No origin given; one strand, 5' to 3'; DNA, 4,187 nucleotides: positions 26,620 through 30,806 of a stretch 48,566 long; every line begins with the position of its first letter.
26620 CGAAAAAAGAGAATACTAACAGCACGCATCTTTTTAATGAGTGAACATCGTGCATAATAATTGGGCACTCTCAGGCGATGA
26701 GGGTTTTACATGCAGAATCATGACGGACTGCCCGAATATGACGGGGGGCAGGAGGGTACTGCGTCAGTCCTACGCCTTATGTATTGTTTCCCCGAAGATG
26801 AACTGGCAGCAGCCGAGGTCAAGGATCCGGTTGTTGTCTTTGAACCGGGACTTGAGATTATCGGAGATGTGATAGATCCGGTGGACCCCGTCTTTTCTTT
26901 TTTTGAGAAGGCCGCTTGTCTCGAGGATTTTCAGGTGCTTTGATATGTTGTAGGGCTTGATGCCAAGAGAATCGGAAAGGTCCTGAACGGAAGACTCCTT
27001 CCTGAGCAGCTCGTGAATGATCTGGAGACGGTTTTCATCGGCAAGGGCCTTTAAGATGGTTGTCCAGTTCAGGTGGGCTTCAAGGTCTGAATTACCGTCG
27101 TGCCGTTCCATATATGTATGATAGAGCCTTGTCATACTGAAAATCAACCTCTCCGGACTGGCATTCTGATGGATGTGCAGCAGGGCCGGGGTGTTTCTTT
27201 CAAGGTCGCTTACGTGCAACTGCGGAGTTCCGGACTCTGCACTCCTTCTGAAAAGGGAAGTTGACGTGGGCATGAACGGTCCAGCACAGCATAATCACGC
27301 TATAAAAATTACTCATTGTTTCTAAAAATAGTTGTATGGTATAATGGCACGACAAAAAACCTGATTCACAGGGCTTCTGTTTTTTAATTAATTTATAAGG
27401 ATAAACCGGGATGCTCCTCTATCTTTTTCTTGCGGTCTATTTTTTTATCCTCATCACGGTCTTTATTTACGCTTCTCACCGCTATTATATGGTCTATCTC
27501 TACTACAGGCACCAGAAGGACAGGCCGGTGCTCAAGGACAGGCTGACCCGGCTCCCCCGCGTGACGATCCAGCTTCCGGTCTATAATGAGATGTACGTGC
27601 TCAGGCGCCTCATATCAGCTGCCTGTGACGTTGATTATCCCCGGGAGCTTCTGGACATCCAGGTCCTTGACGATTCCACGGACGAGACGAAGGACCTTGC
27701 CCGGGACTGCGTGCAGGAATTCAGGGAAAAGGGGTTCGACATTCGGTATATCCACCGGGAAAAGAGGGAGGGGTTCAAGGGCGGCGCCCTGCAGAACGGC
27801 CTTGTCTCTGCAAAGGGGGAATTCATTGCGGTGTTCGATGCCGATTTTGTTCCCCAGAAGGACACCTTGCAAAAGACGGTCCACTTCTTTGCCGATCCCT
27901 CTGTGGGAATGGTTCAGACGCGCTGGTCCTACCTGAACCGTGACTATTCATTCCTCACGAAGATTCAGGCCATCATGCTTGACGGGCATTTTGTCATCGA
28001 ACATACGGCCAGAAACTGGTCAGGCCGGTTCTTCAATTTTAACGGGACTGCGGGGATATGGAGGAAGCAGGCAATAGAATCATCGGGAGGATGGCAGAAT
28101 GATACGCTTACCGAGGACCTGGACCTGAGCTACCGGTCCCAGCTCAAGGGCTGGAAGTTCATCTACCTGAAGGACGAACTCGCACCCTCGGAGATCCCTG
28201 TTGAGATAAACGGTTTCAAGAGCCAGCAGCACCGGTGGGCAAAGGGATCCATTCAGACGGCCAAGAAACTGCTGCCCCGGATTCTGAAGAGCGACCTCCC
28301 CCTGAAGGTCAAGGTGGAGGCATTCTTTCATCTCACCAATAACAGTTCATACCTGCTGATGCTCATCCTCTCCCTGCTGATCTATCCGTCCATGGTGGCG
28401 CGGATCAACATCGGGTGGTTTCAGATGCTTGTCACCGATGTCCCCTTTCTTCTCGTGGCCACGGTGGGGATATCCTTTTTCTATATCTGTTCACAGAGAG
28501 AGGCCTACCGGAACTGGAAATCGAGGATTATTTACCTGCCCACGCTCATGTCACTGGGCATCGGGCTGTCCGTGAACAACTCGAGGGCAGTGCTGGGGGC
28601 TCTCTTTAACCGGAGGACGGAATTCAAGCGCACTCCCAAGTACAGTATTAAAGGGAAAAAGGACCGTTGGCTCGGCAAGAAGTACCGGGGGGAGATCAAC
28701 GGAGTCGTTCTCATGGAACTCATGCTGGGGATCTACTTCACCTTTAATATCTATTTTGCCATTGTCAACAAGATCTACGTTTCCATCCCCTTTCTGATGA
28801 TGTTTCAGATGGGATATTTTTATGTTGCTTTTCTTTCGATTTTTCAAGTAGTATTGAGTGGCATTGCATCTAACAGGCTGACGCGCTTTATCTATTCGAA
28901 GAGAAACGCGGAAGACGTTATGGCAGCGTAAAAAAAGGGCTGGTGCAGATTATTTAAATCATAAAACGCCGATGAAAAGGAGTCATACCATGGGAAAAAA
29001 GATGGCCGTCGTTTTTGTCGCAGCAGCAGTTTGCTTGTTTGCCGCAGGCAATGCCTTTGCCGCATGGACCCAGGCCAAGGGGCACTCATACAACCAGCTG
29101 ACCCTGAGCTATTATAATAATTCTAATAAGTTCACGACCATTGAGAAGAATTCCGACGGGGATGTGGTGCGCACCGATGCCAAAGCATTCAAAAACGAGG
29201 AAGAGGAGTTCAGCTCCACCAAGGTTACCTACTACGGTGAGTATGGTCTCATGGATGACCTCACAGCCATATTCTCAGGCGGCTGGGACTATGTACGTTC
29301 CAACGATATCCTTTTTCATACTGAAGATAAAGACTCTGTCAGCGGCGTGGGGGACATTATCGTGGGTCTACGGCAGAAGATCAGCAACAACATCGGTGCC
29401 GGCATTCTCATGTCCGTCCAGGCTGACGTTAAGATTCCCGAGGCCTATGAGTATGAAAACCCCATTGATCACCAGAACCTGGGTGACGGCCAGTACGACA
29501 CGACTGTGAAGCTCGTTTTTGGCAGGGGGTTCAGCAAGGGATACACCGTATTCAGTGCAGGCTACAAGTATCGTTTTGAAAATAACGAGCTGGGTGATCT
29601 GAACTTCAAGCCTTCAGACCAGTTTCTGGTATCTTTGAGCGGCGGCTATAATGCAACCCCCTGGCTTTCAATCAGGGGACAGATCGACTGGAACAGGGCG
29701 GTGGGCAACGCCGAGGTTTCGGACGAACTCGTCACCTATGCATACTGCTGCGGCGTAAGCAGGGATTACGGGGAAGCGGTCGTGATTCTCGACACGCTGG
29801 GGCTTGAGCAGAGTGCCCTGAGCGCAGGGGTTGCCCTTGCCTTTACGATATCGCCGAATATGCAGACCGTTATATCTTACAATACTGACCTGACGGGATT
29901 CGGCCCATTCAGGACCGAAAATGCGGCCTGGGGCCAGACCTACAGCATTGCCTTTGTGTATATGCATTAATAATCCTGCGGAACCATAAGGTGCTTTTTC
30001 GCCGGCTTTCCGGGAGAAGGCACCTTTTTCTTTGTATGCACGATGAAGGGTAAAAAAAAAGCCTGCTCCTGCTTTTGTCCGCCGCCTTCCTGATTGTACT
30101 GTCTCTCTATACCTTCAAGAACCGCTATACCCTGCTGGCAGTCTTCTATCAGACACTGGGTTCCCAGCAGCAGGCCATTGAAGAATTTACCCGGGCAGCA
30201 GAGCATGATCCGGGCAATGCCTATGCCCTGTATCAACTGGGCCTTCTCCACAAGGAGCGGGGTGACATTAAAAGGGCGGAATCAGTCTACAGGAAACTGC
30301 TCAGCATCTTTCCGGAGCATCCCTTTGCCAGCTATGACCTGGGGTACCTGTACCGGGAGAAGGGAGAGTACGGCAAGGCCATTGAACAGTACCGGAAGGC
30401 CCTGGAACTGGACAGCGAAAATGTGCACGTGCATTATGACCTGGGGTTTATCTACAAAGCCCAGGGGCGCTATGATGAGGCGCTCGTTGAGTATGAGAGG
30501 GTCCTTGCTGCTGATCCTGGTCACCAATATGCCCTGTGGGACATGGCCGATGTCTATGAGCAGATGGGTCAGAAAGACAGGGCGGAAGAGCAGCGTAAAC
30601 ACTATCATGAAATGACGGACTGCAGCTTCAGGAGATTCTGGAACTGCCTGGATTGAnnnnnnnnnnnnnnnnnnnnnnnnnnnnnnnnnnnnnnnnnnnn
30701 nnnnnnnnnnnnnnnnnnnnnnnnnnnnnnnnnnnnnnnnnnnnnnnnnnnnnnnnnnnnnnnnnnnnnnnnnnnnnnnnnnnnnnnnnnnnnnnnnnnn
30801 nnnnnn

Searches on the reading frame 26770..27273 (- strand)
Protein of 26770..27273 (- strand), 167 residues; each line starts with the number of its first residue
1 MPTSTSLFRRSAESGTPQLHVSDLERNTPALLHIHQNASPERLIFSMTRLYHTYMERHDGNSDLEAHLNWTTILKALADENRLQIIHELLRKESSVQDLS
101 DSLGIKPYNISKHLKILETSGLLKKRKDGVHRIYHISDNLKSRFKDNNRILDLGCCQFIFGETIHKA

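Call 29: search_protein_families(library=pfam, proteins=[window:26770-27273:-], max_evalue=0.001)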
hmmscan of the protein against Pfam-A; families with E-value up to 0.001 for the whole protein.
window:26770-27273:- (167 aa): 5 families
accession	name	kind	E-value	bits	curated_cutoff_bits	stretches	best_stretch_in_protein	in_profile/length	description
PF01022.26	HTH_5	-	1.5e-10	41.2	22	1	79-125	1-47/47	Bacterial regulatory protein, arsR family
PF12840.13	HTH_20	-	2.5e-08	34.2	27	1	77-125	1-50/51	Helix-turn-helix domain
PF12802.13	MarR_2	-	3.7e-07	30.7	27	1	83-132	8-59/61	MarR family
PF13601.12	HTH_34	-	0.00029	21.4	27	1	82-145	2-70/80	Winged helix DNA-binding domain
PF25212.1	HVO_A0114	-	0.0004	20.6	27.6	1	78-133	20-77/84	HVO_A0114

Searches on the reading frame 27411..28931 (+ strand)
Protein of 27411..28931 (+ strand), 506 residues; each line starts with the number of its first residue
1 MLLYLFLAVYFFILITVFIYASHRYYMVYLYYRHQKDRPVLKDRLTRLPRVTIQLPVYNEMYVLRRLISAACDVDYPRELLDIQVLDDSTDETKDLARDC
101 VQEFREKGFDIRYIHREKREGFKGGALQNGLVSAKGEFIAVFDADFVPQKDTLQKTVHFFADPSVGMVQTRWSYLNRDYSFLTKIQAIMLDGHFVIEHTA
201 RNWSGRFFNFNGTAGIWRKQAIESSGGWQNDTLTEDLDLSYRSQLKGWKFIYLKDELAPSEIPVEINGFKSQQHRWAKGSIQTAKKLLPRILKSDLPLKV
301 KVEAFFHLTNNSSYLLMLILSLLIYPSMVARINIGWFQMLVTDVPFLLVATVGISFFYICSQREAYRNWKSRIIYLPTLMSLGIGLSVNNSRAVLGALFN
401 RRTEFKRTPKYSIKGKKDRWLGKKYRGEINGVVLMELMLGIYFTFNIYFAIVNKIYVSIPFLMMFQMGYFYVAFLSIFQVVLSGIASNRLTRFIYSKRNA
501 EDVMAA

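Call 29: search_protein_families(library=pfam, proteins=[window:27411-28931:+], max_evalue=0.001)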
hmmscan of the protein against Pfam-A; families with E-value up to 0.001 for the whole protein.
window:27411-28931:+ (506 aa): 4 families
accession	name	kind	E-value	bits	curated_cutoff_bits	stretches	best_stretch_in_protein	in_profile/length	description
PF13641.12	Glyco_tranf_2_3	-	5.2e-24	86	27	1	49-279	1-230/230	Glycosyltransferase like family 2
PF13632.12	Glyco_trans_2_3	-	8.4e-22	78.4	27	1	139-349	2-193/198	Glycosyl transferase family group 2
PF00535.33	Glycos_transf_2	-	1.4e-20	74.3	23.3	1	54-184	3-127/168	Glycosyl transferase family 2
PF13506.12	Glyco_transf_21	-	7e-12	45.6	21.7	1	125-278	20-174/174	Glycosyl transferase family 21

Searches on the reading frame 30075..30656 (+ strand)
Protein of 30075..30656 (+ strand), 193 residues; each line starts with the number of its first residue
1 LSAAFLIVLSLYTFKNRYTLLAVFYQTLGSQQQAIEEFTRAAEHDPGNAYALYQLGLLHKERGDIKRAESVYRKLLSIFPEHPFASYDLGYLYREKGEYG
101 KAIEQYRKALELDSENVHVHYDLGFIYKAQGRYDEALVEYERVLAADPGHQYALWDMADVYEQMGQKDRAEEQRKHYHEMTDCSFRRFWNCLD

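Call 29: search_protein_families(library=pfam, proteins=[window:30075-30656:+], max_evalue=0.001)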
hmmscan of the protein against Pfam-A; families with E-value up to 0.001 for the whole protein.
window:30075-30656:+ (193 aa): 25 families
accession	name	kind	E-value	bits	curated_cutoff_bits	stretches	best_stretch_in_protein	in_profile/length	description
PF07719.23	TPR_2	-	7.6e-31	104.1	27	3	119-150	3-34/34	Tetratricopeptide repeat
PF14559.12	TPR_19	-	1.7e-29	102.3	25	4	129-172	3-46/68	Tetratricopeptide repeat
PF13432.12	TPR_16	-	1.5e-28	99.3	32.7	4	87-149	1-63/65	Tetratricopeptide repeat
PF13181.12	TPR_8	-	1.9e-28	96.6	25.7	3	87-116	5-34/34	Tetratricopeptide repeat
PF13431.12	TPR_17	-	9.1e-28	94.6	24.4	3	106-137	2-33/34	Tetratricopeptide repeat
PF13414.12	TPR_11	-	2.1e-27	94.9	26.8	3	90-131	1-42/42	TPR repeat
PF00515.34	TPR_1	-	2.4e-27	94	27.8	2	85-116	3-34/34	Tetratricopeptide repeat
PF13428.12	TPR_14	-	3.1e-22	77.2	23.5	2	51-91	3-43/44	Tetratricopeptide repeat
PF13424.12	TPR_12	-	2.4e-18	66.6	30.1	3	51-113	5-75/77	Tetratricopeptide repeat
PF13174.12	TPR_6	-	6.2e-18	64.6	26.3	1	50-81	1-32/33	Tetratricopeptide repeat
PF24575.1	TPR_Slam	-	1.8e-14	54.4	35.2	1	119-173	49-103/104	Surface lipoprotein assembly modifier, N-terminal TPR repeats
PF13176.12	TPR_7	-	4.4e-13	48.6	27.9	0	88-113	4-29/36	Tetratricopeptide repeat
PF12895.13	ANAPC3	-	1.3e-12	48.3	27.2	1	63-140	3-79/82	Anaphase-promoting complex, cyclosome, subunit 3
PF13371.12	TPR_9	-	1.5e-12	47.8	35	1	57-118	3-64/73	Tetratricopeptide repeat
PF13374.12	TPR_10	-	6.7e-10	39.1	27.5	0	122-145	7-30/42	Tetratricopeptide repeat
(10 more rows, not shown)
